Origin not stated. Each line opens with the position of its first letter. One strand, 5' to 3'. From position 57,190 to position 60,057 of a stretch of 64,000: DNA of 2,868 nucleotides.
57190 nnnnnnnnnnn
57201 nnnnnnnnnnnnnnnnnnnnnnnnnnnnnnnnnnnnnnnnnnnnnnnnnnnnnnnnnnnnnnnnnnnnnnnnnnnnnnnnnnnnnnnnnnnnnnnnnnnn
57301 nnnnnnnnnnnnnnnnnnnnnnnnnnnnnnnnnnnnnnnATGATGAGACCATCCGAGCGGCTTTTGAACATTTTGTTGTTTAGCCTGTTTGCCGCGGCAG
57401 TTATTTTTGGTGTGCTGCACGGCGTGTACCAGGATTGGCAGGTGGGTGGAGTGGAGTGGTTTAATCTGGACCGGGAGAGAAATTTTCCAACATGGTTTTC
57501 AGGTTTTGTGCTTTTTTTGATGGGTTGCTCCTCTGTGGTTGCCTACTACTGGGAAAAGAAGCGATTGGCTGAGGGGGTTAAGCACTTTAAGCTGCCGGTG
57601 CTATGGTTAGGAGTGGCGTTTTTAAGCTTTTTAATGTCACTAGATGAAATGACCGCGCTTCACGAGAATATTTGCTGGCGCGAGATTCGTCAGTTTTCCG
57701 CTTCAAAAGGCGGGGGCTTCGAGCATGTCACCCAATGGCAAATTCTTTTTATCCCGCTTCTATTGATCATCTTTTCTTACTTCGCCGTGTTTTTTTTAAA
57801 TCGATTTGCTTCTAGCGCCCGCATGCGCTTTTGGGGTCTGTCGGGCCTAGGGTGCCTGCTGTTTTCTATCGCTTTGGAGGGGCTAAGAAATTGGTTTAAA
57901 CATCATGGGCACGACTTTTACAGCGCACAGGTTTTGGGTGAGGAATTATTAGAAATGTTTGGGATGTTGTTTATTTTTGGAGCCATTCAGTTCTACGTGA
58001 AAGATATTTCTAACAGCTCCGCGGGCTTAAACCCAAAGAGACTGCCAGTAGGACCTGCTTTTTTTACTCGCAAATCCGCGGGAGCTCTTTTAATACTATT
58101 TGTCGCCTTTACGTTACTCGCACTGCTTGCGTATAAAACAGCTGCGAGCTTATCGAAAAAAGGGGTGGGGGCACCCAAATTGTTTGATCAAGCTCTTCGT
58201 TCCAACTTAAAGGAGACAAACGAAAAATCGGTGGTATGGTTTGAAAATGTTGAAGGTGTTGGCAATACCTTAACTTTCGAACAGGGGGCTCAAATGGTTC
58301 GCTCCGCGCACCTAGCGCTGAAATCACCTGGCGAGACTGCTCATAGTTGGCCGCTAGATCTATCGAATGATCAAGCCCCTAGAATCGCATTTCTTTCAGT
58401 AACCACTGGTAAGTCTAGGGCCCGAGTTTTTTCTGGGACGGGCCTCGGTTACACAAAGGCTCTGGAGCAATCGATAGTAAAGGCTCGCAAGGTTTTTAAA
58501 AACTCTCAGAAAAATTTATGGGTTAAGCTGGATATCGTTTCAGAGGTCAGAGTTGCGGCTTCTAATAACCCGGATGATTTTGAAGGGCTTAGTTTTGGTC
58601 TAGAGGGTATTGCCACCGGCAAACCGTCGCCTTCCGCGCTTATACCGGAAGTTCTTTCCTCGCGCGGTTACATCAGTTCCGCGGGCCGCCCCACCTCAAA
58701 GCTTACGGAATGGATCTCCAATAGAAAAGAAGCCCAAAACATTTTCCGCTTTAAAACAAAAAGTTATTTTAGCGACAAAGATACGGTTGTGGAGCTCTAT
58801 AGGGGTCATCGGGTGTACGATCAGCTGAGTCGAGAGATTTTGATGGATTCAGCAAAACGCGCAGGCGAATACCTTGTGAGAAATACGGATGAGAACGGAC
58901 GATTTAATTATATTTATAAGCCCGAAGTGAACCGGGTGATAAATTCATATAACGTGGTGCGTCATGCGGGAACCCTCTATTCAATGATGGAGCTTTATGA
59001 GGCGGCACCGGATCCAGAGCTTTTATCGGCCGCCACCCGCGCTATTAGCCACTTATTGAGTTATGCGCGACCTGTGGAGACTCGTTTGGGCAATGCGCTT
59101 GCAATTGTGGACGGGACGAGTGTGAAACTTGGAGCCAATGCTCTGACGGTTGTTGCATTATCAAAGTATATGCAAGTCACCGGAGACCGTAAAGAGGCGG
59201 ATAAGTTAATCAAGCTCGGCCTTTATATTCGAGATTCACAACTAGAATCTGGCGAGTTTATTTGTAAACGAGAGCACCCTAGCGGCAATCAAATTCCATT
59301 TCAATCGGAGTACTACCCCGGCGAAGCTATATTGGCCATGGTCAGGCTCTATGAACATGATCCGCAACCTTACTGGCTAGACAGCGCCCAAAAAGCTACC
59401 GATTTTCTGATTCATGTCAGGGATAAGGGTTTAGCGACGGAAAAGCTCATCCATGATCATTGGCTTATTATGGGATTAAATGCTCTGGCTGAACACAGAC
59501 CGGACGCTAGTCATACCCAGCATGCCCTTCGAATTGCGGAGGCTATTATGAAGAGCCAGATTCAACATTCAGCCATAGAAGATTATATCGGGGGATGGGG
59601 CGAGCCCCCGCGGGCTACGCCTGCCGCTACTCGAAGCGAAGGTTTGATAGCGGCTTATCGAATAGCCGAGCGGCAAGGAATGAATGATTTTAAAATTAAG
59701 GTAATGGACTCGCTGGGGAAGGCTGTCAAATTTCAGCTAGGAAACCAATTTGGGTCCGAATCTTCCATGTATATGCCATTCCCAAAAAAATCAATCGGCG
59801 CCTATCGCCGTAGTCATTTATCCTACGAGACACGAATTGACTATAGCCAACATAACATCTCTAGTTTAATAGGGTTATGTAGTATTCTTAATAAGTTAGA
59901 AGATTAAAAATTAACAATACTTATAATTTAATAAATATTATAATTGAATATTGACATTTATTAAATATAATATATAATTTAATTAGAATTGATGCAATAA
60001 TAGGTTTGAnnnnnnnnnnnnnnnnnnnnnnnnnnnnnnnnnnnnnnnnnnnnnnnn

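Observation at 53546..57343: A 1266-aa polytopic protein fuses a spermidine-synthase-like fold to an AiiA-like metallo-beta-lactamase domain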

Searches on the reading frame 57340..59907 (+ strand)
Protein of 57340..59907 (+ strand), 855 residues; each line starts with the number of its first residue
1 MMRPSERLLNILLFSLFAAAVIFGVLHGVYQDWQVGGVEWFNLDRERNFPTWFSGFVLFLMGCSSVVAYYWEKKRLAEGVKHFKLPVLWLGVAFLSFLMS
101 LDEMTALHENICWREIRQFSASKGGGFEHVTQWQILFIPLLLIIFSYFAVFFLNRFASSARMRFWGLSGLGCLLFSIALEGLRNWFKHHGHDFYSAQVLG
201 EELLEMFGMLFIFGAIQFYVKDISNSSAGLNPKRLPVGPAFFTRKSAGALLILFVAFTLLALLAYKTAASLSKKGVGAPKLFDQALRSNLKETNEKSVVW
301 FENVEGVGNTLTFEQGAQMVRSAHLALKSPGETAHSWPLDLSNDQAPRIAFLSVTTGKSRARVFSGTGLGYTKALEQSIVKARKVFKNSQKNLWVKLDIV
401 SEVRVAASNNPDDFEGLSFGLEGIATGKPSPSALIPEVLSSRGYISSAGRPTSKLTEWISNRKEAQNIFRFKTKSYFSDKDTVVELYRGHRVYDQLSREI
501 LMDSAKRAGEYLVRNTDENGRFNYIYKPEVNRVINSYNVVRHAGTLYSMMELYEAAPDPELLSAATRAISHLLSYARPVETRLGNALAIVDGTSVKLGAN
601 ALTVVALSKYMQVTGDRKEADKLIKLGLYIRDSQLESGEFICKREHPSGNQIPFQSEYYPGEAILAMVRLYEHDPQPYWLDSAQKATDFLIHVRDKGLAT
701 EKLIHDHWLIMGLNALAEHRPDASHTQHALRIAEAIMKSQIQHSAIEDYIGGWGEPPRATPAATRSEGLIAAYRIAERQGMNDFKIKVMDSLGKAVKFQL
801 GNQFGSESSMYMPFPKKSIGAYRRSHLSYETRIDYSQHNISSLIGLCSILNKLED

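Call 9: search_protein_families(library=pfam, proteins=[window:57340-59907:+], max_evalue=0.001)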
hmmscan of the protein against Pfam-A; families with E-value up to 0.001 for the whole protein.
window:57340-59907:+ (855 aa): 0 families

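Call 28: search_protein_families(library=ncbifam, proteins=[window:57340-59907:+], max_evalue=0.01)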
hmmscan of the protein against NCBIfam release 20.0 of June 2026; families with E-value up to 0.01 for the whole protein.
window:57340-59907:+ (855 aa): 0 families

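Call 31: find_homologous_proteins(query=window:57340-59907:+, max_evalue=0.001)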
Query window:57340-59907:+ (855 aa): 28 proteins with E <= 0.001 among 8000 candidates.
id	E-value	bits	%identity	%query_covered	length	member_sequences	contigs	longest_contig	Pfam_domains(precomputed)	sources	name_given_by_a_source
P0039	0.0e+0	1951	100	100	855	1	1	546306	-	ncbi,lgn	-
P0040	2.3e-203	696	40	99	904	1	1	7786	PF07944.19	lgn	-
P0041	2.2e-202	693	41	99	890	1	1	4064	-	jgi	jgi:hypothetical protein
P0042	2.8e-199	682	45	92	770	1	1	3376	-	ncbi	-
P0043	1.2e-198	680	41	97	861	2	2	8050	PF07944.19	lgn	-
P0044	9.2e-198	677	40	96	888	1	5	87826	-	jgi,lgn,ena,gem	jgi:hypothetical protein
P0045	4.1e-197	675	39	97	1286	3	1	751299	PF25840.1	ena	-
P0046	1.9e-193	663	40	99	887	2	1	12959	PF06917.20,PF25840.1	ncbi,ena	-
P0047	1.2e-191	657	39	99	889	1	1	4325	PF06917.20,PF25840.1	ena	-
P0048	1.4e-190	654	39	99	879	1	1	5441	-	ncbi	-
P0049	2.3e-190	653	40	99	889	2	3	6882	PF07944.19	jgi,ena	-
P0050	1.0e-187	644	38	99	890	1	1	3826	-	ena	-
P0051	3.9e-184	632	37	99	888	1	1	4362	PF07944.19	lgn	-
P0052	3.7e-181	622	38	99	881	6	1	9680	-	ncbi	-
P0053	3.0e-180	619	41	96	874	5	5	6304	PF07944.19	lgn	-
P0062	1.0e-123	432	39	65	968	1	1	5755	PF09587.16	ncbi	-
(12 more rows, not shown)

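Call 44: predict_structure(alignment_id=A3)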
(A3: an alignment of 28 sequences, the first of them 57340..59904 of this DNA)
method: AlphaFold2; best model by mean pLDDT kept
length: 855 residues; sequences in the alignment: 28
mean_pLDDT: 88.2   pTM: 0.65
mean pLDDT of the five models: 88.2, 87.5, 86.6, 86.4, 84.4
residues with pLDDT >= 90: 507; 70-90: 278; 50-70: 57; < 50: 13
segments of 3 or more residues with pLDDT < 50: 230-232, 289-296
pLDDT, mean of each block of 10 residues (from residue 1): 76 94 91 85 83 93 95 83 79 93 74 74 80 81 91 85 93 93 88 91 95 94 69 54 83 91 89 78 60 56 71 89 83 64 86 92 92 90 77 89 83 73 87 91 84 89 82 90 86 88 97 96 93 90 96 97 98 96 93 95 98 95 97 96 94 95 98 96 98 96 96 96 95 97 88 91 97 95 96 96 93 93 90 94 96 75
secondary structure, 60 per line:
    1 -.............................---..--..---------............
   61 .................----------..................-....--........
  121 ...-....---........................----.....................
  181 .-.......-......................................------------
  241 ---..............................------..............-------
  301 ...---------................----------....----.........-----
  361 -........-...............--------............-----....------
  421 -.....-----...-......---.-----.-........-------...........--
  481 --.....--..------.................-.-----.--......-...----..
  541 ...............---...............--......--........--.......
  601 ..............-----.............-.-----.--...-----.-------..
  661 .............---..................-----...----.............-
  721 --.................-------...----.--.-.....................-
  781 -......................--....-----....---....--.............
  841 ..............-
elements in order (helices of 4 or more, strands of 3 or more residues): H2-30 H49-77 H88-105 H107-110 H113-123 H125-128 H132-155 H160-181 H183-189 H191-228 H244-273 H280-293 H313-328 H339-342 E347-355 E362-369 H371-385 E394-405 H411-414 E422-426 E432-434 H436-441 H453-460 E468-478 E483-487 H498-514 E525-527 E532-534 H539-555 H559-573 E576-581 E584-591 E594-596 H597-614 H620-632 E643-645 H659-673 H677-694 H707-719 H723-739 H759-779 H782-802 H806-809 H815-818 E822-825 E828-832 H833-854

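Call 48: fold_search(model_id=the predicted structure, library=pdb)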
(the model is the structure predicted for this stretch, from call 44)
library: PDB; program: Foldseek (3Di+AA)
matches with E <= 10: 950; with E <= 0.001: 141
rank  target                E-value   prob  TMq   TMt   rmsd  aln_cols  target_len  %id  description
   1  3wkf                  3.2e-08  1.00  0.31  0.60   7.1       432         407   14  Crystal structure of cellobiose 2-epimerase (released 2013-12-25)
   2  9l8i_A                3.3e-08  1.00  0.31  0.60   7.0       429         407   14  Rhodothermus marines cellobiose 2-epimerase RmCE in complex with mannobiose (released 2025-07-23)
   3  3wkg_A                5.5e-08  1.00  0.32  0.62   6.4       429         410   14  Crystal structure of cellobiose 2-epimerase in complex with glucosylmannose (released 2013-12-25)
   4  6u4z                  2.3e-07  1.00  0.31  0.51  11.3       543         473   11  Crystal Structure of a family 76 glycoside hydrolase from a bovine Bacteroides thetaiotaomicron strain (released 2020-04-29)
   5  8wbu                  3.5e-07  1.00  0.31  0.63   5.8       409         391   11  The crystal structure of circular mannose with mutant H247F of the cellobiose 2-epimerase from Caldicellulosiruptor sacc (released 2023-10-25)
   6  8h1l_C                4.2e-07  1.00  0.32  0.60   6.9       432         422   11  Crystal structure of glucose-2-epimerase in complex with D-Glucitol from Runella slithyformis Runsl_4512 (released 2023-07-12)
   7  4z4l                  4.7e-07  1.00  0.32  0.64   5.7       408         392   12  Crystal Structure of cellobiose 2-epimerase from Caldicellulosiruptor saccharolyticus DSM 8903 (released 2016-04-13)
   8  5x32_A                5.4e-07  1.00  0.32  0.65   5.3       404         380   12  Crystal structure of D-mannose isomerase (released 2018-02-07)
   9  4z4j                  5.4e-07  1.00  0.31  0.61   6.5       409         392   12  Crystal Structure of cellobiose 2-epimerase from Caldicellulosiruptor saccharolyticus DSM 8903 (released 2016-04-13)
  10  8h1l_A                5.4e-07  1.00  0.29  0.55   7.7       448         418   12  Crystal structure of glucose-2-epimerase in complex with D-Glucitol from Runella slithyformis Runsl_4512 (released 2023-07-12)
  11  5zhb_B                6.1e-07  1.00  0.33  0.69   5.0       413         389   14  Structure of Cellobiose 2-Epimerase from Bacillus thermoamylovorans B4167 (released 2019-06-19)
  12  8h1l_B                7.2e-07  1.00  0.29  0.54   7.6       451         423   13  Crystal structure of glucose-2-epimerase in complex with D-Glucitol from Runella slithyformis Runsl_4512 (released 2023-07-12)
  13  6y8f_A                9.3e-07  1.00  0.31  0.73   5.1       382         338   10  An inactive (D136N and D137N) variant of alpha-1,6-mannanase, GH76A of Salegentibacter sp. HEL1_6 in complex with alph (released 2021-03-31)
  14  3vw5_A                9.3e-07  1.00  0.31  0.62   5.8       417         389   14  Crystal structure of sugar epimerase from ruminal bacterium (released 2013-06-26)
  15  5zhb_A                9.7e-07  1.00  0.33  0.69   4.9       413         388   13  Structure of Cellobiose 2-Epimerase from Bacillus thermoamylovorans B4167 (released 2019-06-19)
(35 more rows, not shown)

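Call 60: search_protein_families(library=pfam, proteins=[window:57340-59904:+], max_evalue=1)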
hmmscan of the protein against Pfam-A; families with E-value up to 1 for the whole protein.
window:57340-59904:+ (855 aa): 4 families
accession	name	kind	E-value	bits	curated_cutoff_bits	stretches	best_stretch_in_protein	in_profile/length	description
PF13779.11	DUF4175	-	0.023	13.2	27.3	1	309-358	248-297/825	Domain of unknown function (DUF4175)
PF07470.19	Glyco_hydro_88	-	0.053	12.9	26.6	0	543-579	32-68/352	Glycosyl Hydrolase Family 88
PF06917.19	Pectate_lyase_2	-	0.055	12.6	26.6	0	696-740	395-439/491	Periplasmic pectate lyase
PF19865.4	DUF6338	-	0.2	11.6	26.5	1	4-71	36-102/205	Family of unknown function (DUF6338)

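Call 64: search_protein_families(library=pfam, proteins=[P0062], max_evalue=0.001)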
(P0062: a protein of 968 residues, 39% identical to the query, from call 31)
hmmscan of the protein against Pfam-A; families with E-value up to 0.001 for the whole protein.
P0062 (968 aa): 3 families
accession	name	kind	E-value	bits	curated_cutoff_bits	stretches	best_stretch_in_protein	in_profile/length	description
PF09587.15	PGA_cap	-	2.1e-63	214.6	27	1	617-876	1-254/255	Bacterial capsule synthesis protein PGA_cap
PF07944.18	Beta-AFase-like_GH127_cat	-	2.6e-05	23.9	24.9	0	352-486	67-211/376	Beta-L-arabinofuranosidase, GH127 catalytic domain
PF07470.19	Glyco_hydro_88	-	0.00015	21.3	26.6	0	403-488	28-112/352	Glycosyl Hydrolase Family 88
